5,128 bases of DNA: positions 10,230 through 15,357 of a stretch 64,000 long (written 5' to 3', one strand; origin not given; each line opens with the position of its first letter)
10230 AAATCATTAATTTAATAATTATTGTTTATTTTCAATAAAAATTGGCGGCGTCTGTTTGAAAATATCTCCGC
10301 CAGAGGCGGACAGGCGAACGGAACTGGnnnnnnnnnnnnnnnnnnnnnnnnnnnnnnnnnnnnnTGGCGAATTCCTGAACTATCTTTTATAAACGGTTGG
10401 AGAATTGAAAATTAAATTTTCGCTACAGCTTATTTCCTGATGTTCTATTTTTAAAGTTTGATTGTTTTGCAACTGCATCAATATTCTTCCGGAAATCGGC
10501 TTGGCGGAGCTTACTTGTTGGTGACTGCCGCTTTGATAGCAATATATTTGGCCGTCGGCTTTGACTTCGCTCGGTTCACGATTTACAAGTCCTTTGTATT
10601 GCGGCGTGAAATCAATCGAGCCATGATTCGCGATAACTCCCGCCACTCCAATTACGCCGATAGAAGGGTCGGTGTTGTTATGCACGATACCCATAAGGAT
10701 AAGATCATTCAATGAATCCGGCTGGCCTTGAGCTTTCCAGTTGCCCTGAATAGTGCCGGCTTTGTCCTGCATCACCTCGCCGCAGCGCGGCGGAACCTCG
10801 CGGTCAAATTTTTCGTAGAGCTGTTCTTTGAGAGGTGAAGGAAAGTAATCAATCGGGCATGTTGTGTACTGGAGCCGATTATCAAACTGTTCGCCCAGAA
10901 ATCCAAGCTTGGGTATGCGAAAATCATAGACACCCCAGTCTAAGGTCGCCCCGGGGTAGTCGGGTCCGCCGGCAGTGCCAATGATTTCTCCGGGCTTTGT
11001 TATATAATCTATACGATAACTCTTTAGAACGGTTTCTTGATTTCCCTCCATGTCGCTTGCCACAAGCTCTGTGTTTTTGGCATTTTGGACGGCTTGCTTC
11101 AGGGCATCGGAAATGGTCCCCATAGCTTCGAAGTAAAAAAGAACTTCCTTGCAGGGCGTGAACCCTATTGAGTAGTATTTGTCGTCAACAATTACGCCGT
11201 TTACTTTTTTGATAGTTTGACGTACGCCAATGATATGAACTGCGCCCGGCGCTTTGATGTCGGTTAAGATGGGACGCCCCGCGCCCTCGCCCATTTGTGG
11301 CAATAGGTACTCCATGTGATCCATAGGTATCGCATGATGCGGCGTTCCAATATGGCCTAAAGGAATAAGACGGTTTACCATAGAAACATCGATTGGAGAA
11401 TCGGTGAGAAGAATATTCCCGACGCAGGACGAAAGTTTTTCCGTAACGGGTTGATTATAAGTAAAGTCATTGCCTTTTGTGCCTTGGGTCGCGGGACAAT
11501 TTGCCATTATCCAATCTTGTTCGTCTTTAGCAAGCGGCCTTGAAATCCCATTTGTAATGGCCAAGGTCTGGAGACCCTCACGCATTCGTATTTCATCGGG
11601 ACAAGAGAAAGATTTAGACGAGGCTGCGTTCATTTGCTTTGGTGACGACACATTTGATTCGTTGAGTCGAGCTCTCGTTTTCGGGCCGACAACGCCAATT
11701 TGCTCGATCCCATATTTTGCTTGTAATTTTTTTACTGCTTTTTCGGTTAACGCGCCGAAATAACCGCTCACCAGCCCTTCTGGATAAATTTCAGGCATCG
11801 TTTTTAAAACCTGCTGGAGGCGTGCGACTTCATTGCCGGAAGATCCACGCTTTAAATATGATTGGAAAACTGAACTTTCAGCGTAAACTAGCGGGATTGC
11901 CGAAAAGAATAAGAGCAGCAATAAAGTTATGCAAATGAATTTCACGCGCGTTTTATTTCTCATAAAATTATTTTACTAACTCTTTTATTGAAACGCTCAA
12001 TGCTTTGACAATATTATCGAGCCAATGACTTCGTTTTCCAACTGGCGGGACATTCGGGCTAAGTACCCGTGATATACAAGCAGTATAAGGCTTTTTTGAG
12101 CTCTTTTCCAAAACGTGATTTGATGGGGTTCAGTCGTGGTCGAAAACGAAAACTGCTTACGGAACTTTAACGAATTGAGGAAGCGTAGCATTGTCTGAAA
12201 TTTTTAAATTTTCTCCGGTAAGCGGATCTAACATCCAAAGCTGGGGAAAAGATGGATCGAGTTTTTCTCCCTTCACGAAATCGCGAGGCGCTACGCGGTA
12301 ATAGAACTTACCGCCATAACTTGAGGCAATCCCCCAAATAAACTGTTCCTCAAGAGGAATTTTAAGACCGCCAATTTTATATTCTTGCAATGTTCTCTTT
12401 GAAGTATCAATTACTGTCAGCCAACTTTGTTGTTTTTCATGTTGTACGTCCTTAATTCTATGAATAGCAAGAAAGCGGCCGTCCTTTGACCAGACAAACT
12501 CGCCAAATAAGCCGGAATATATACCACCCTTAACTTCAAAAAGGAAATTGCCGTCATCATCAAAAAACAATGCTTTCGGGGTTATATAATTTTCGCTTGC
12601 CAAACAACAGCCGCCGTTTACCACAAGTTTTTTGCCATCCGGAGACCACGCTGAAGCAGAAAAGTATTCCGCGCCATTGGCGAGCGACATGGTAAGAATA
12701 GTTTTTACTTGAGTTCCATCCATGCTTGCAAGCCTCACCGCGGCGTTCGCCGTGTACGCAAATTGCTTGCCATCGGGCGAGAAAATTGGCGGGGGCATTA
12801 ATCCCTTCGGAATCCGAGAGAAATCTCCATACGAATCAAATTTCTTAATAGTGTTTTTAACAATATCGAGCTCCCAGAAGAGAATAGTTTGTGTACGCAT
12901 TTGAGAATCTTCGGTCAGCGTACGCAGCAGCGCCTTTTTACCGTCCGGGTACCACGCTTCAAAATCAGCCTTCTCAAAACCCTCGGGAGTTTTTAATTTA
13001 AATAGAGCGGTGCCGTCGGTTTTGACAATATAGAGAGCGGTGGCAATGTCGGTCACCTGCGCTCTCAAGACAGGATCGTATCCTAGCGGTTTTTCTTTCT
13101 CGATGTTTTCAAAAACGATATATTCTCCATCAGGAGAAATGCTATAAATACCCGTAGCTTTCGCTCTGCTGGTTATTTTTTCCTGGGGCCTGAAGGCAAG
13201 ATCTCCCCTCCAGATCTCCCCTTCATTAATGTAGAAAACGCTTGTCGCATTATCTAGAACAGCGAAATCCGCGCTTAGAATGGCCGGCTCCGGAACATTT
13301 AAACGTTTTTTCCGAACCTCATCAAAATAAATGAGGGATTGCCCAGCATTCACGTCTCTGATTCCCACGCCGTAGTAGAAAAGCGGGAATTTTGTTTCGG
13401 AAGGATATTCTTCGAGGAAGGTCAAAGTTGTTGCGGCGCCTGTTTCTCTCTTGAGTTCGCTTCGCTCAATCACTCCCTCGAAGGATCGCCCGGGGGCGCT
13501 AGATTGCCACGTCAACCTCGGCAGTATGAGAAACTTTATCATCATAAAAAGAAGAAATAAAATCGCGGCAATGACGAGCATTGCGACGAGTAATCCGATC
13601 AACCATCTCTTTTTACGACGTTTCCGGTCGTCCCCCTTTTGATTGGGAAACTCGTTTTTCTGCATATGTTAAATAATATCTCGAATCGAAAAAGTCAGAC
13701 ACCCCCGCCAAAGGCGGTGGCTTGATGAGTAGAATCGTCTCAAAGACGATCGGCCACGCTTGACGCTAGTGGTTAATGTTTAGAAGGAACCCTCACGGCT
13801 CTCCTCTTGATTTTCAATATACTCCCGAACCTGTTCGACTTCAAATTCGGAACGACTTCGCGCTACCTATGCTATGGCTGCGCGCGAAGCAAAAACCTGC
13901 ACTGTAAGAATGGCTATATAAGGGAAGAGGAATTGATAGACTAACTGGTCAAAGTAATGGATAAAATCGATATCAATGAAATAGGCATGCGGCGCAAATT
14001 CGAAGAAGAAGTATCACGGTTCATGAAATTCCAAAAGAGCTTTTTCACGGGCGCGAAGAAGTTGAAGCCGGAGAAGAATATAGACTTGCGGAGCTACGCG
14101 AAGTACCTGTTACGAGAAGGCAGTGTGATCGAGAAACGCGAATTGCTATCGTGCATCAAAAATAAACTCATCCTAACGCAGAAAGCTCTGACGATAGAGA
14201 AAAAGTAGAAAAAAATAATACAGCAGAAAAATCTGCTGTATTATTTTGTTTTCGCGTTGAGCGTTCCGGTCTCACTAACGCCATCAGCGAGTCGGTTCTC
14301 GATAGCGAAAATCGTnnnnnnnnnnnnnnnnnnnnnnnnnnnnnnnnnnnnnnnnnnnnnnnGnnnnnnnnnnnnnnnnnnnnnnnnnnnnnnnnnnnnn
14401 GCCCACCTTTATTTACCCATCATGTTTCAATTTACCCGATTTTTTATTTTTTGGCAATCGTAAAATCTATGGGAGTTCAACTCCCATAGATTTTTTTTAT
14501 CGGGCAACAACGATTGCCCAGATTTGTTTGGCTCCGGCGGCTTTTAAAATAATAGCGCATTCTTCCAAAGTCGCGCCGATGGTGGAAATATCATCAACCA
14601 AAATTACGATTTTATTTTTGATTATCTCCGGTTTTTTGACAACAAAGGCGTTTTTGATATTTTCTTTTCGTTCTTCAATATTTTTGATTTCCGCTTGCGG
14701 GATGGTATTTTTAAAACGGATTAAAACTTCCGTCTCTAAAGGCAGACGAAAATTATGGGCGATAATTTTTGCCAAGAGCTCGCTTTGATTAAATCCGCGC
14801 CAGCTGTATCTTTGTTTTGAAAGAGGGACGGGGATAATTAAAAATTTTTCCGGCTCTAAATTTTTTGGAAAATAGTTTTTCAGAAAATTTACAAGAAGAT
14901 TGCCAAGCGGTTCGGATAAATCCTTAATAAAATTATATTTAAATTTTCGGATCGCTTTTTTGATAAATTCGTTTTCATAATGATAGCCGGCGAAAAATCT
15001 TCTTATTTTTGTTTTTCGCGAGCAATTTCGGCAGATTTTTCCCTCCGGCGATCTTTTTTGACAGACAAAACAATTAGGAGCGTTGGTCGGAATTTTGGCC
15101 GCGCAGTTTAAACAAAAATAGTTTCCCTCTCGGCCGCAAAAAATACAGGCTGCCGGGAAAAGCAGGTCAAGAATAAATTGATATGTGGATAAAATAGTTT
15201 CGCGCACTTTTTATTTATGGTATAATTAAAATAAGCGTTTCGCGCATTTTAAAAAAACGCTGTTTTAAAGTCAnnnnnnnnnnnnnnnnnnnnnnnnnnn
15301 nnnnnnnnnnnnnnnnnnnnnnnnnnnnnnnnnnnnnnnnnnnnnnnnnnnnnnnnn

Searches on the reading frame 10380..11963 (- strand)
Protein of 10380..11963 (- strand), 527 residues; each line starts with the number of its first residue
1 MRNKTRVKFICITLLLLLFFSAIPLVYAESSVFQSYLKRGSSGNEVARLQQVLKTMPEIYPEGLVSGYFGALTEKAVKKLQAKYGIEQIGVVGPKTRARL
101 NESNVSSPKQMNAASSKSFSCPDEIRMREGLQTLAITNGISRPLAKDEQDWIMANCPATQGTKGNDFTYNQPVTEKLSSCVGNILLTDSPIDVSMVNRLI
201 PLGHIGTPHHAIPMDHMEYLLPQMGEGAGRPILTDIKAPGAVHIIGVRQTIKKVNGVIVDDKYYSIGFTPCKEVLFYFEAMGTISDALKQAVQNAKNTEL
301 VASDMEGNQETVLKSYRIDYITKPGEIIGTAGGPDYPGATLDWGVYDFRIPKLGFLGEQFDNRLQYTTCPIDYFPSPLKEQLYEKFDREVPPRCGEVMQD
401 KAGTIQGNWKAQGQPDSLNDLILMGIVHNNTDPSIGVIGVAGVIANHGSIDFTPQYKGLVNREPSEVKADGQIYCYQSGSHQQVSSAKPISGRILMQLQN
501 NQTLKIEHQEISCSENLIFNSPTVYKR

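Call 11: search_protein_families(library=pfam, proteins=[window:10380-11963:-], max_evalue=0.001)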
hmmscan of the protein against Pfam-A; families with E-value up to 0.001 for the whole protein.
window:10380-11963:- (527 aa): 1 family
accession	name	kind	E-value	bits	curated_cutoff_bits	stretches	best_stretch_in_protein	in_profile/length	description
PF01471.23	PG_binding_1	-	1.7e-10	41.4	23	1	42-100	1-57/57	Putative peptidoglycan binding domain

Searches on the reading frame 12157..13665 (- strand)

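Call 11: search_protein_families(library=pfam, proteins=[window:12157-13665:-], max_evalue=0.001)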
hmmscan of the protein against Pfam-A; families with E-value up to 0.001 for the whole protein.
window:12157-13665:- (502 aa): 2 families
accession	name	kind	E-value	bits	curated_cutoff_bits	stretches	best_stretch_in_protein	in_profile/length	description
PF07676.18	PD40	-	9.1e-13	48.2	20.9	0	293-307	14-28/38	WD40-like Beta Propeller Repeat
PF24817.1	WD40_WDHD1_1st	-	4.5e-05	23.2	109.9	0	263-348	154-238/291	WDHD1 first WD40 domain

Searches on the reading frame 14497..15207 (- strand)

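Call 11: search_protein_families(library=pfam, proteins=[window:14497-15207:-], max_evalue=0.001)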
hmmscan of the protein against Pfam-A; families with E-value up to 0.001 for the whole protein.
window:14497-15207:- (236 aa): 2 families
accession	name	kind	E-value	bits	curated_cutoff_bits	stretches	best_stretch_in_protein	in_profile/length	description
PF18912.6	DZR_2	-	1.3e-09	38.2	27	1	12-63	1-56/56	Double zinc ribbon domain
PF00156.33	Pribosyltran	-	8.4e-08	32.1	26.3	1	144-235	42-124/158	Phosphoribosyl transferase domain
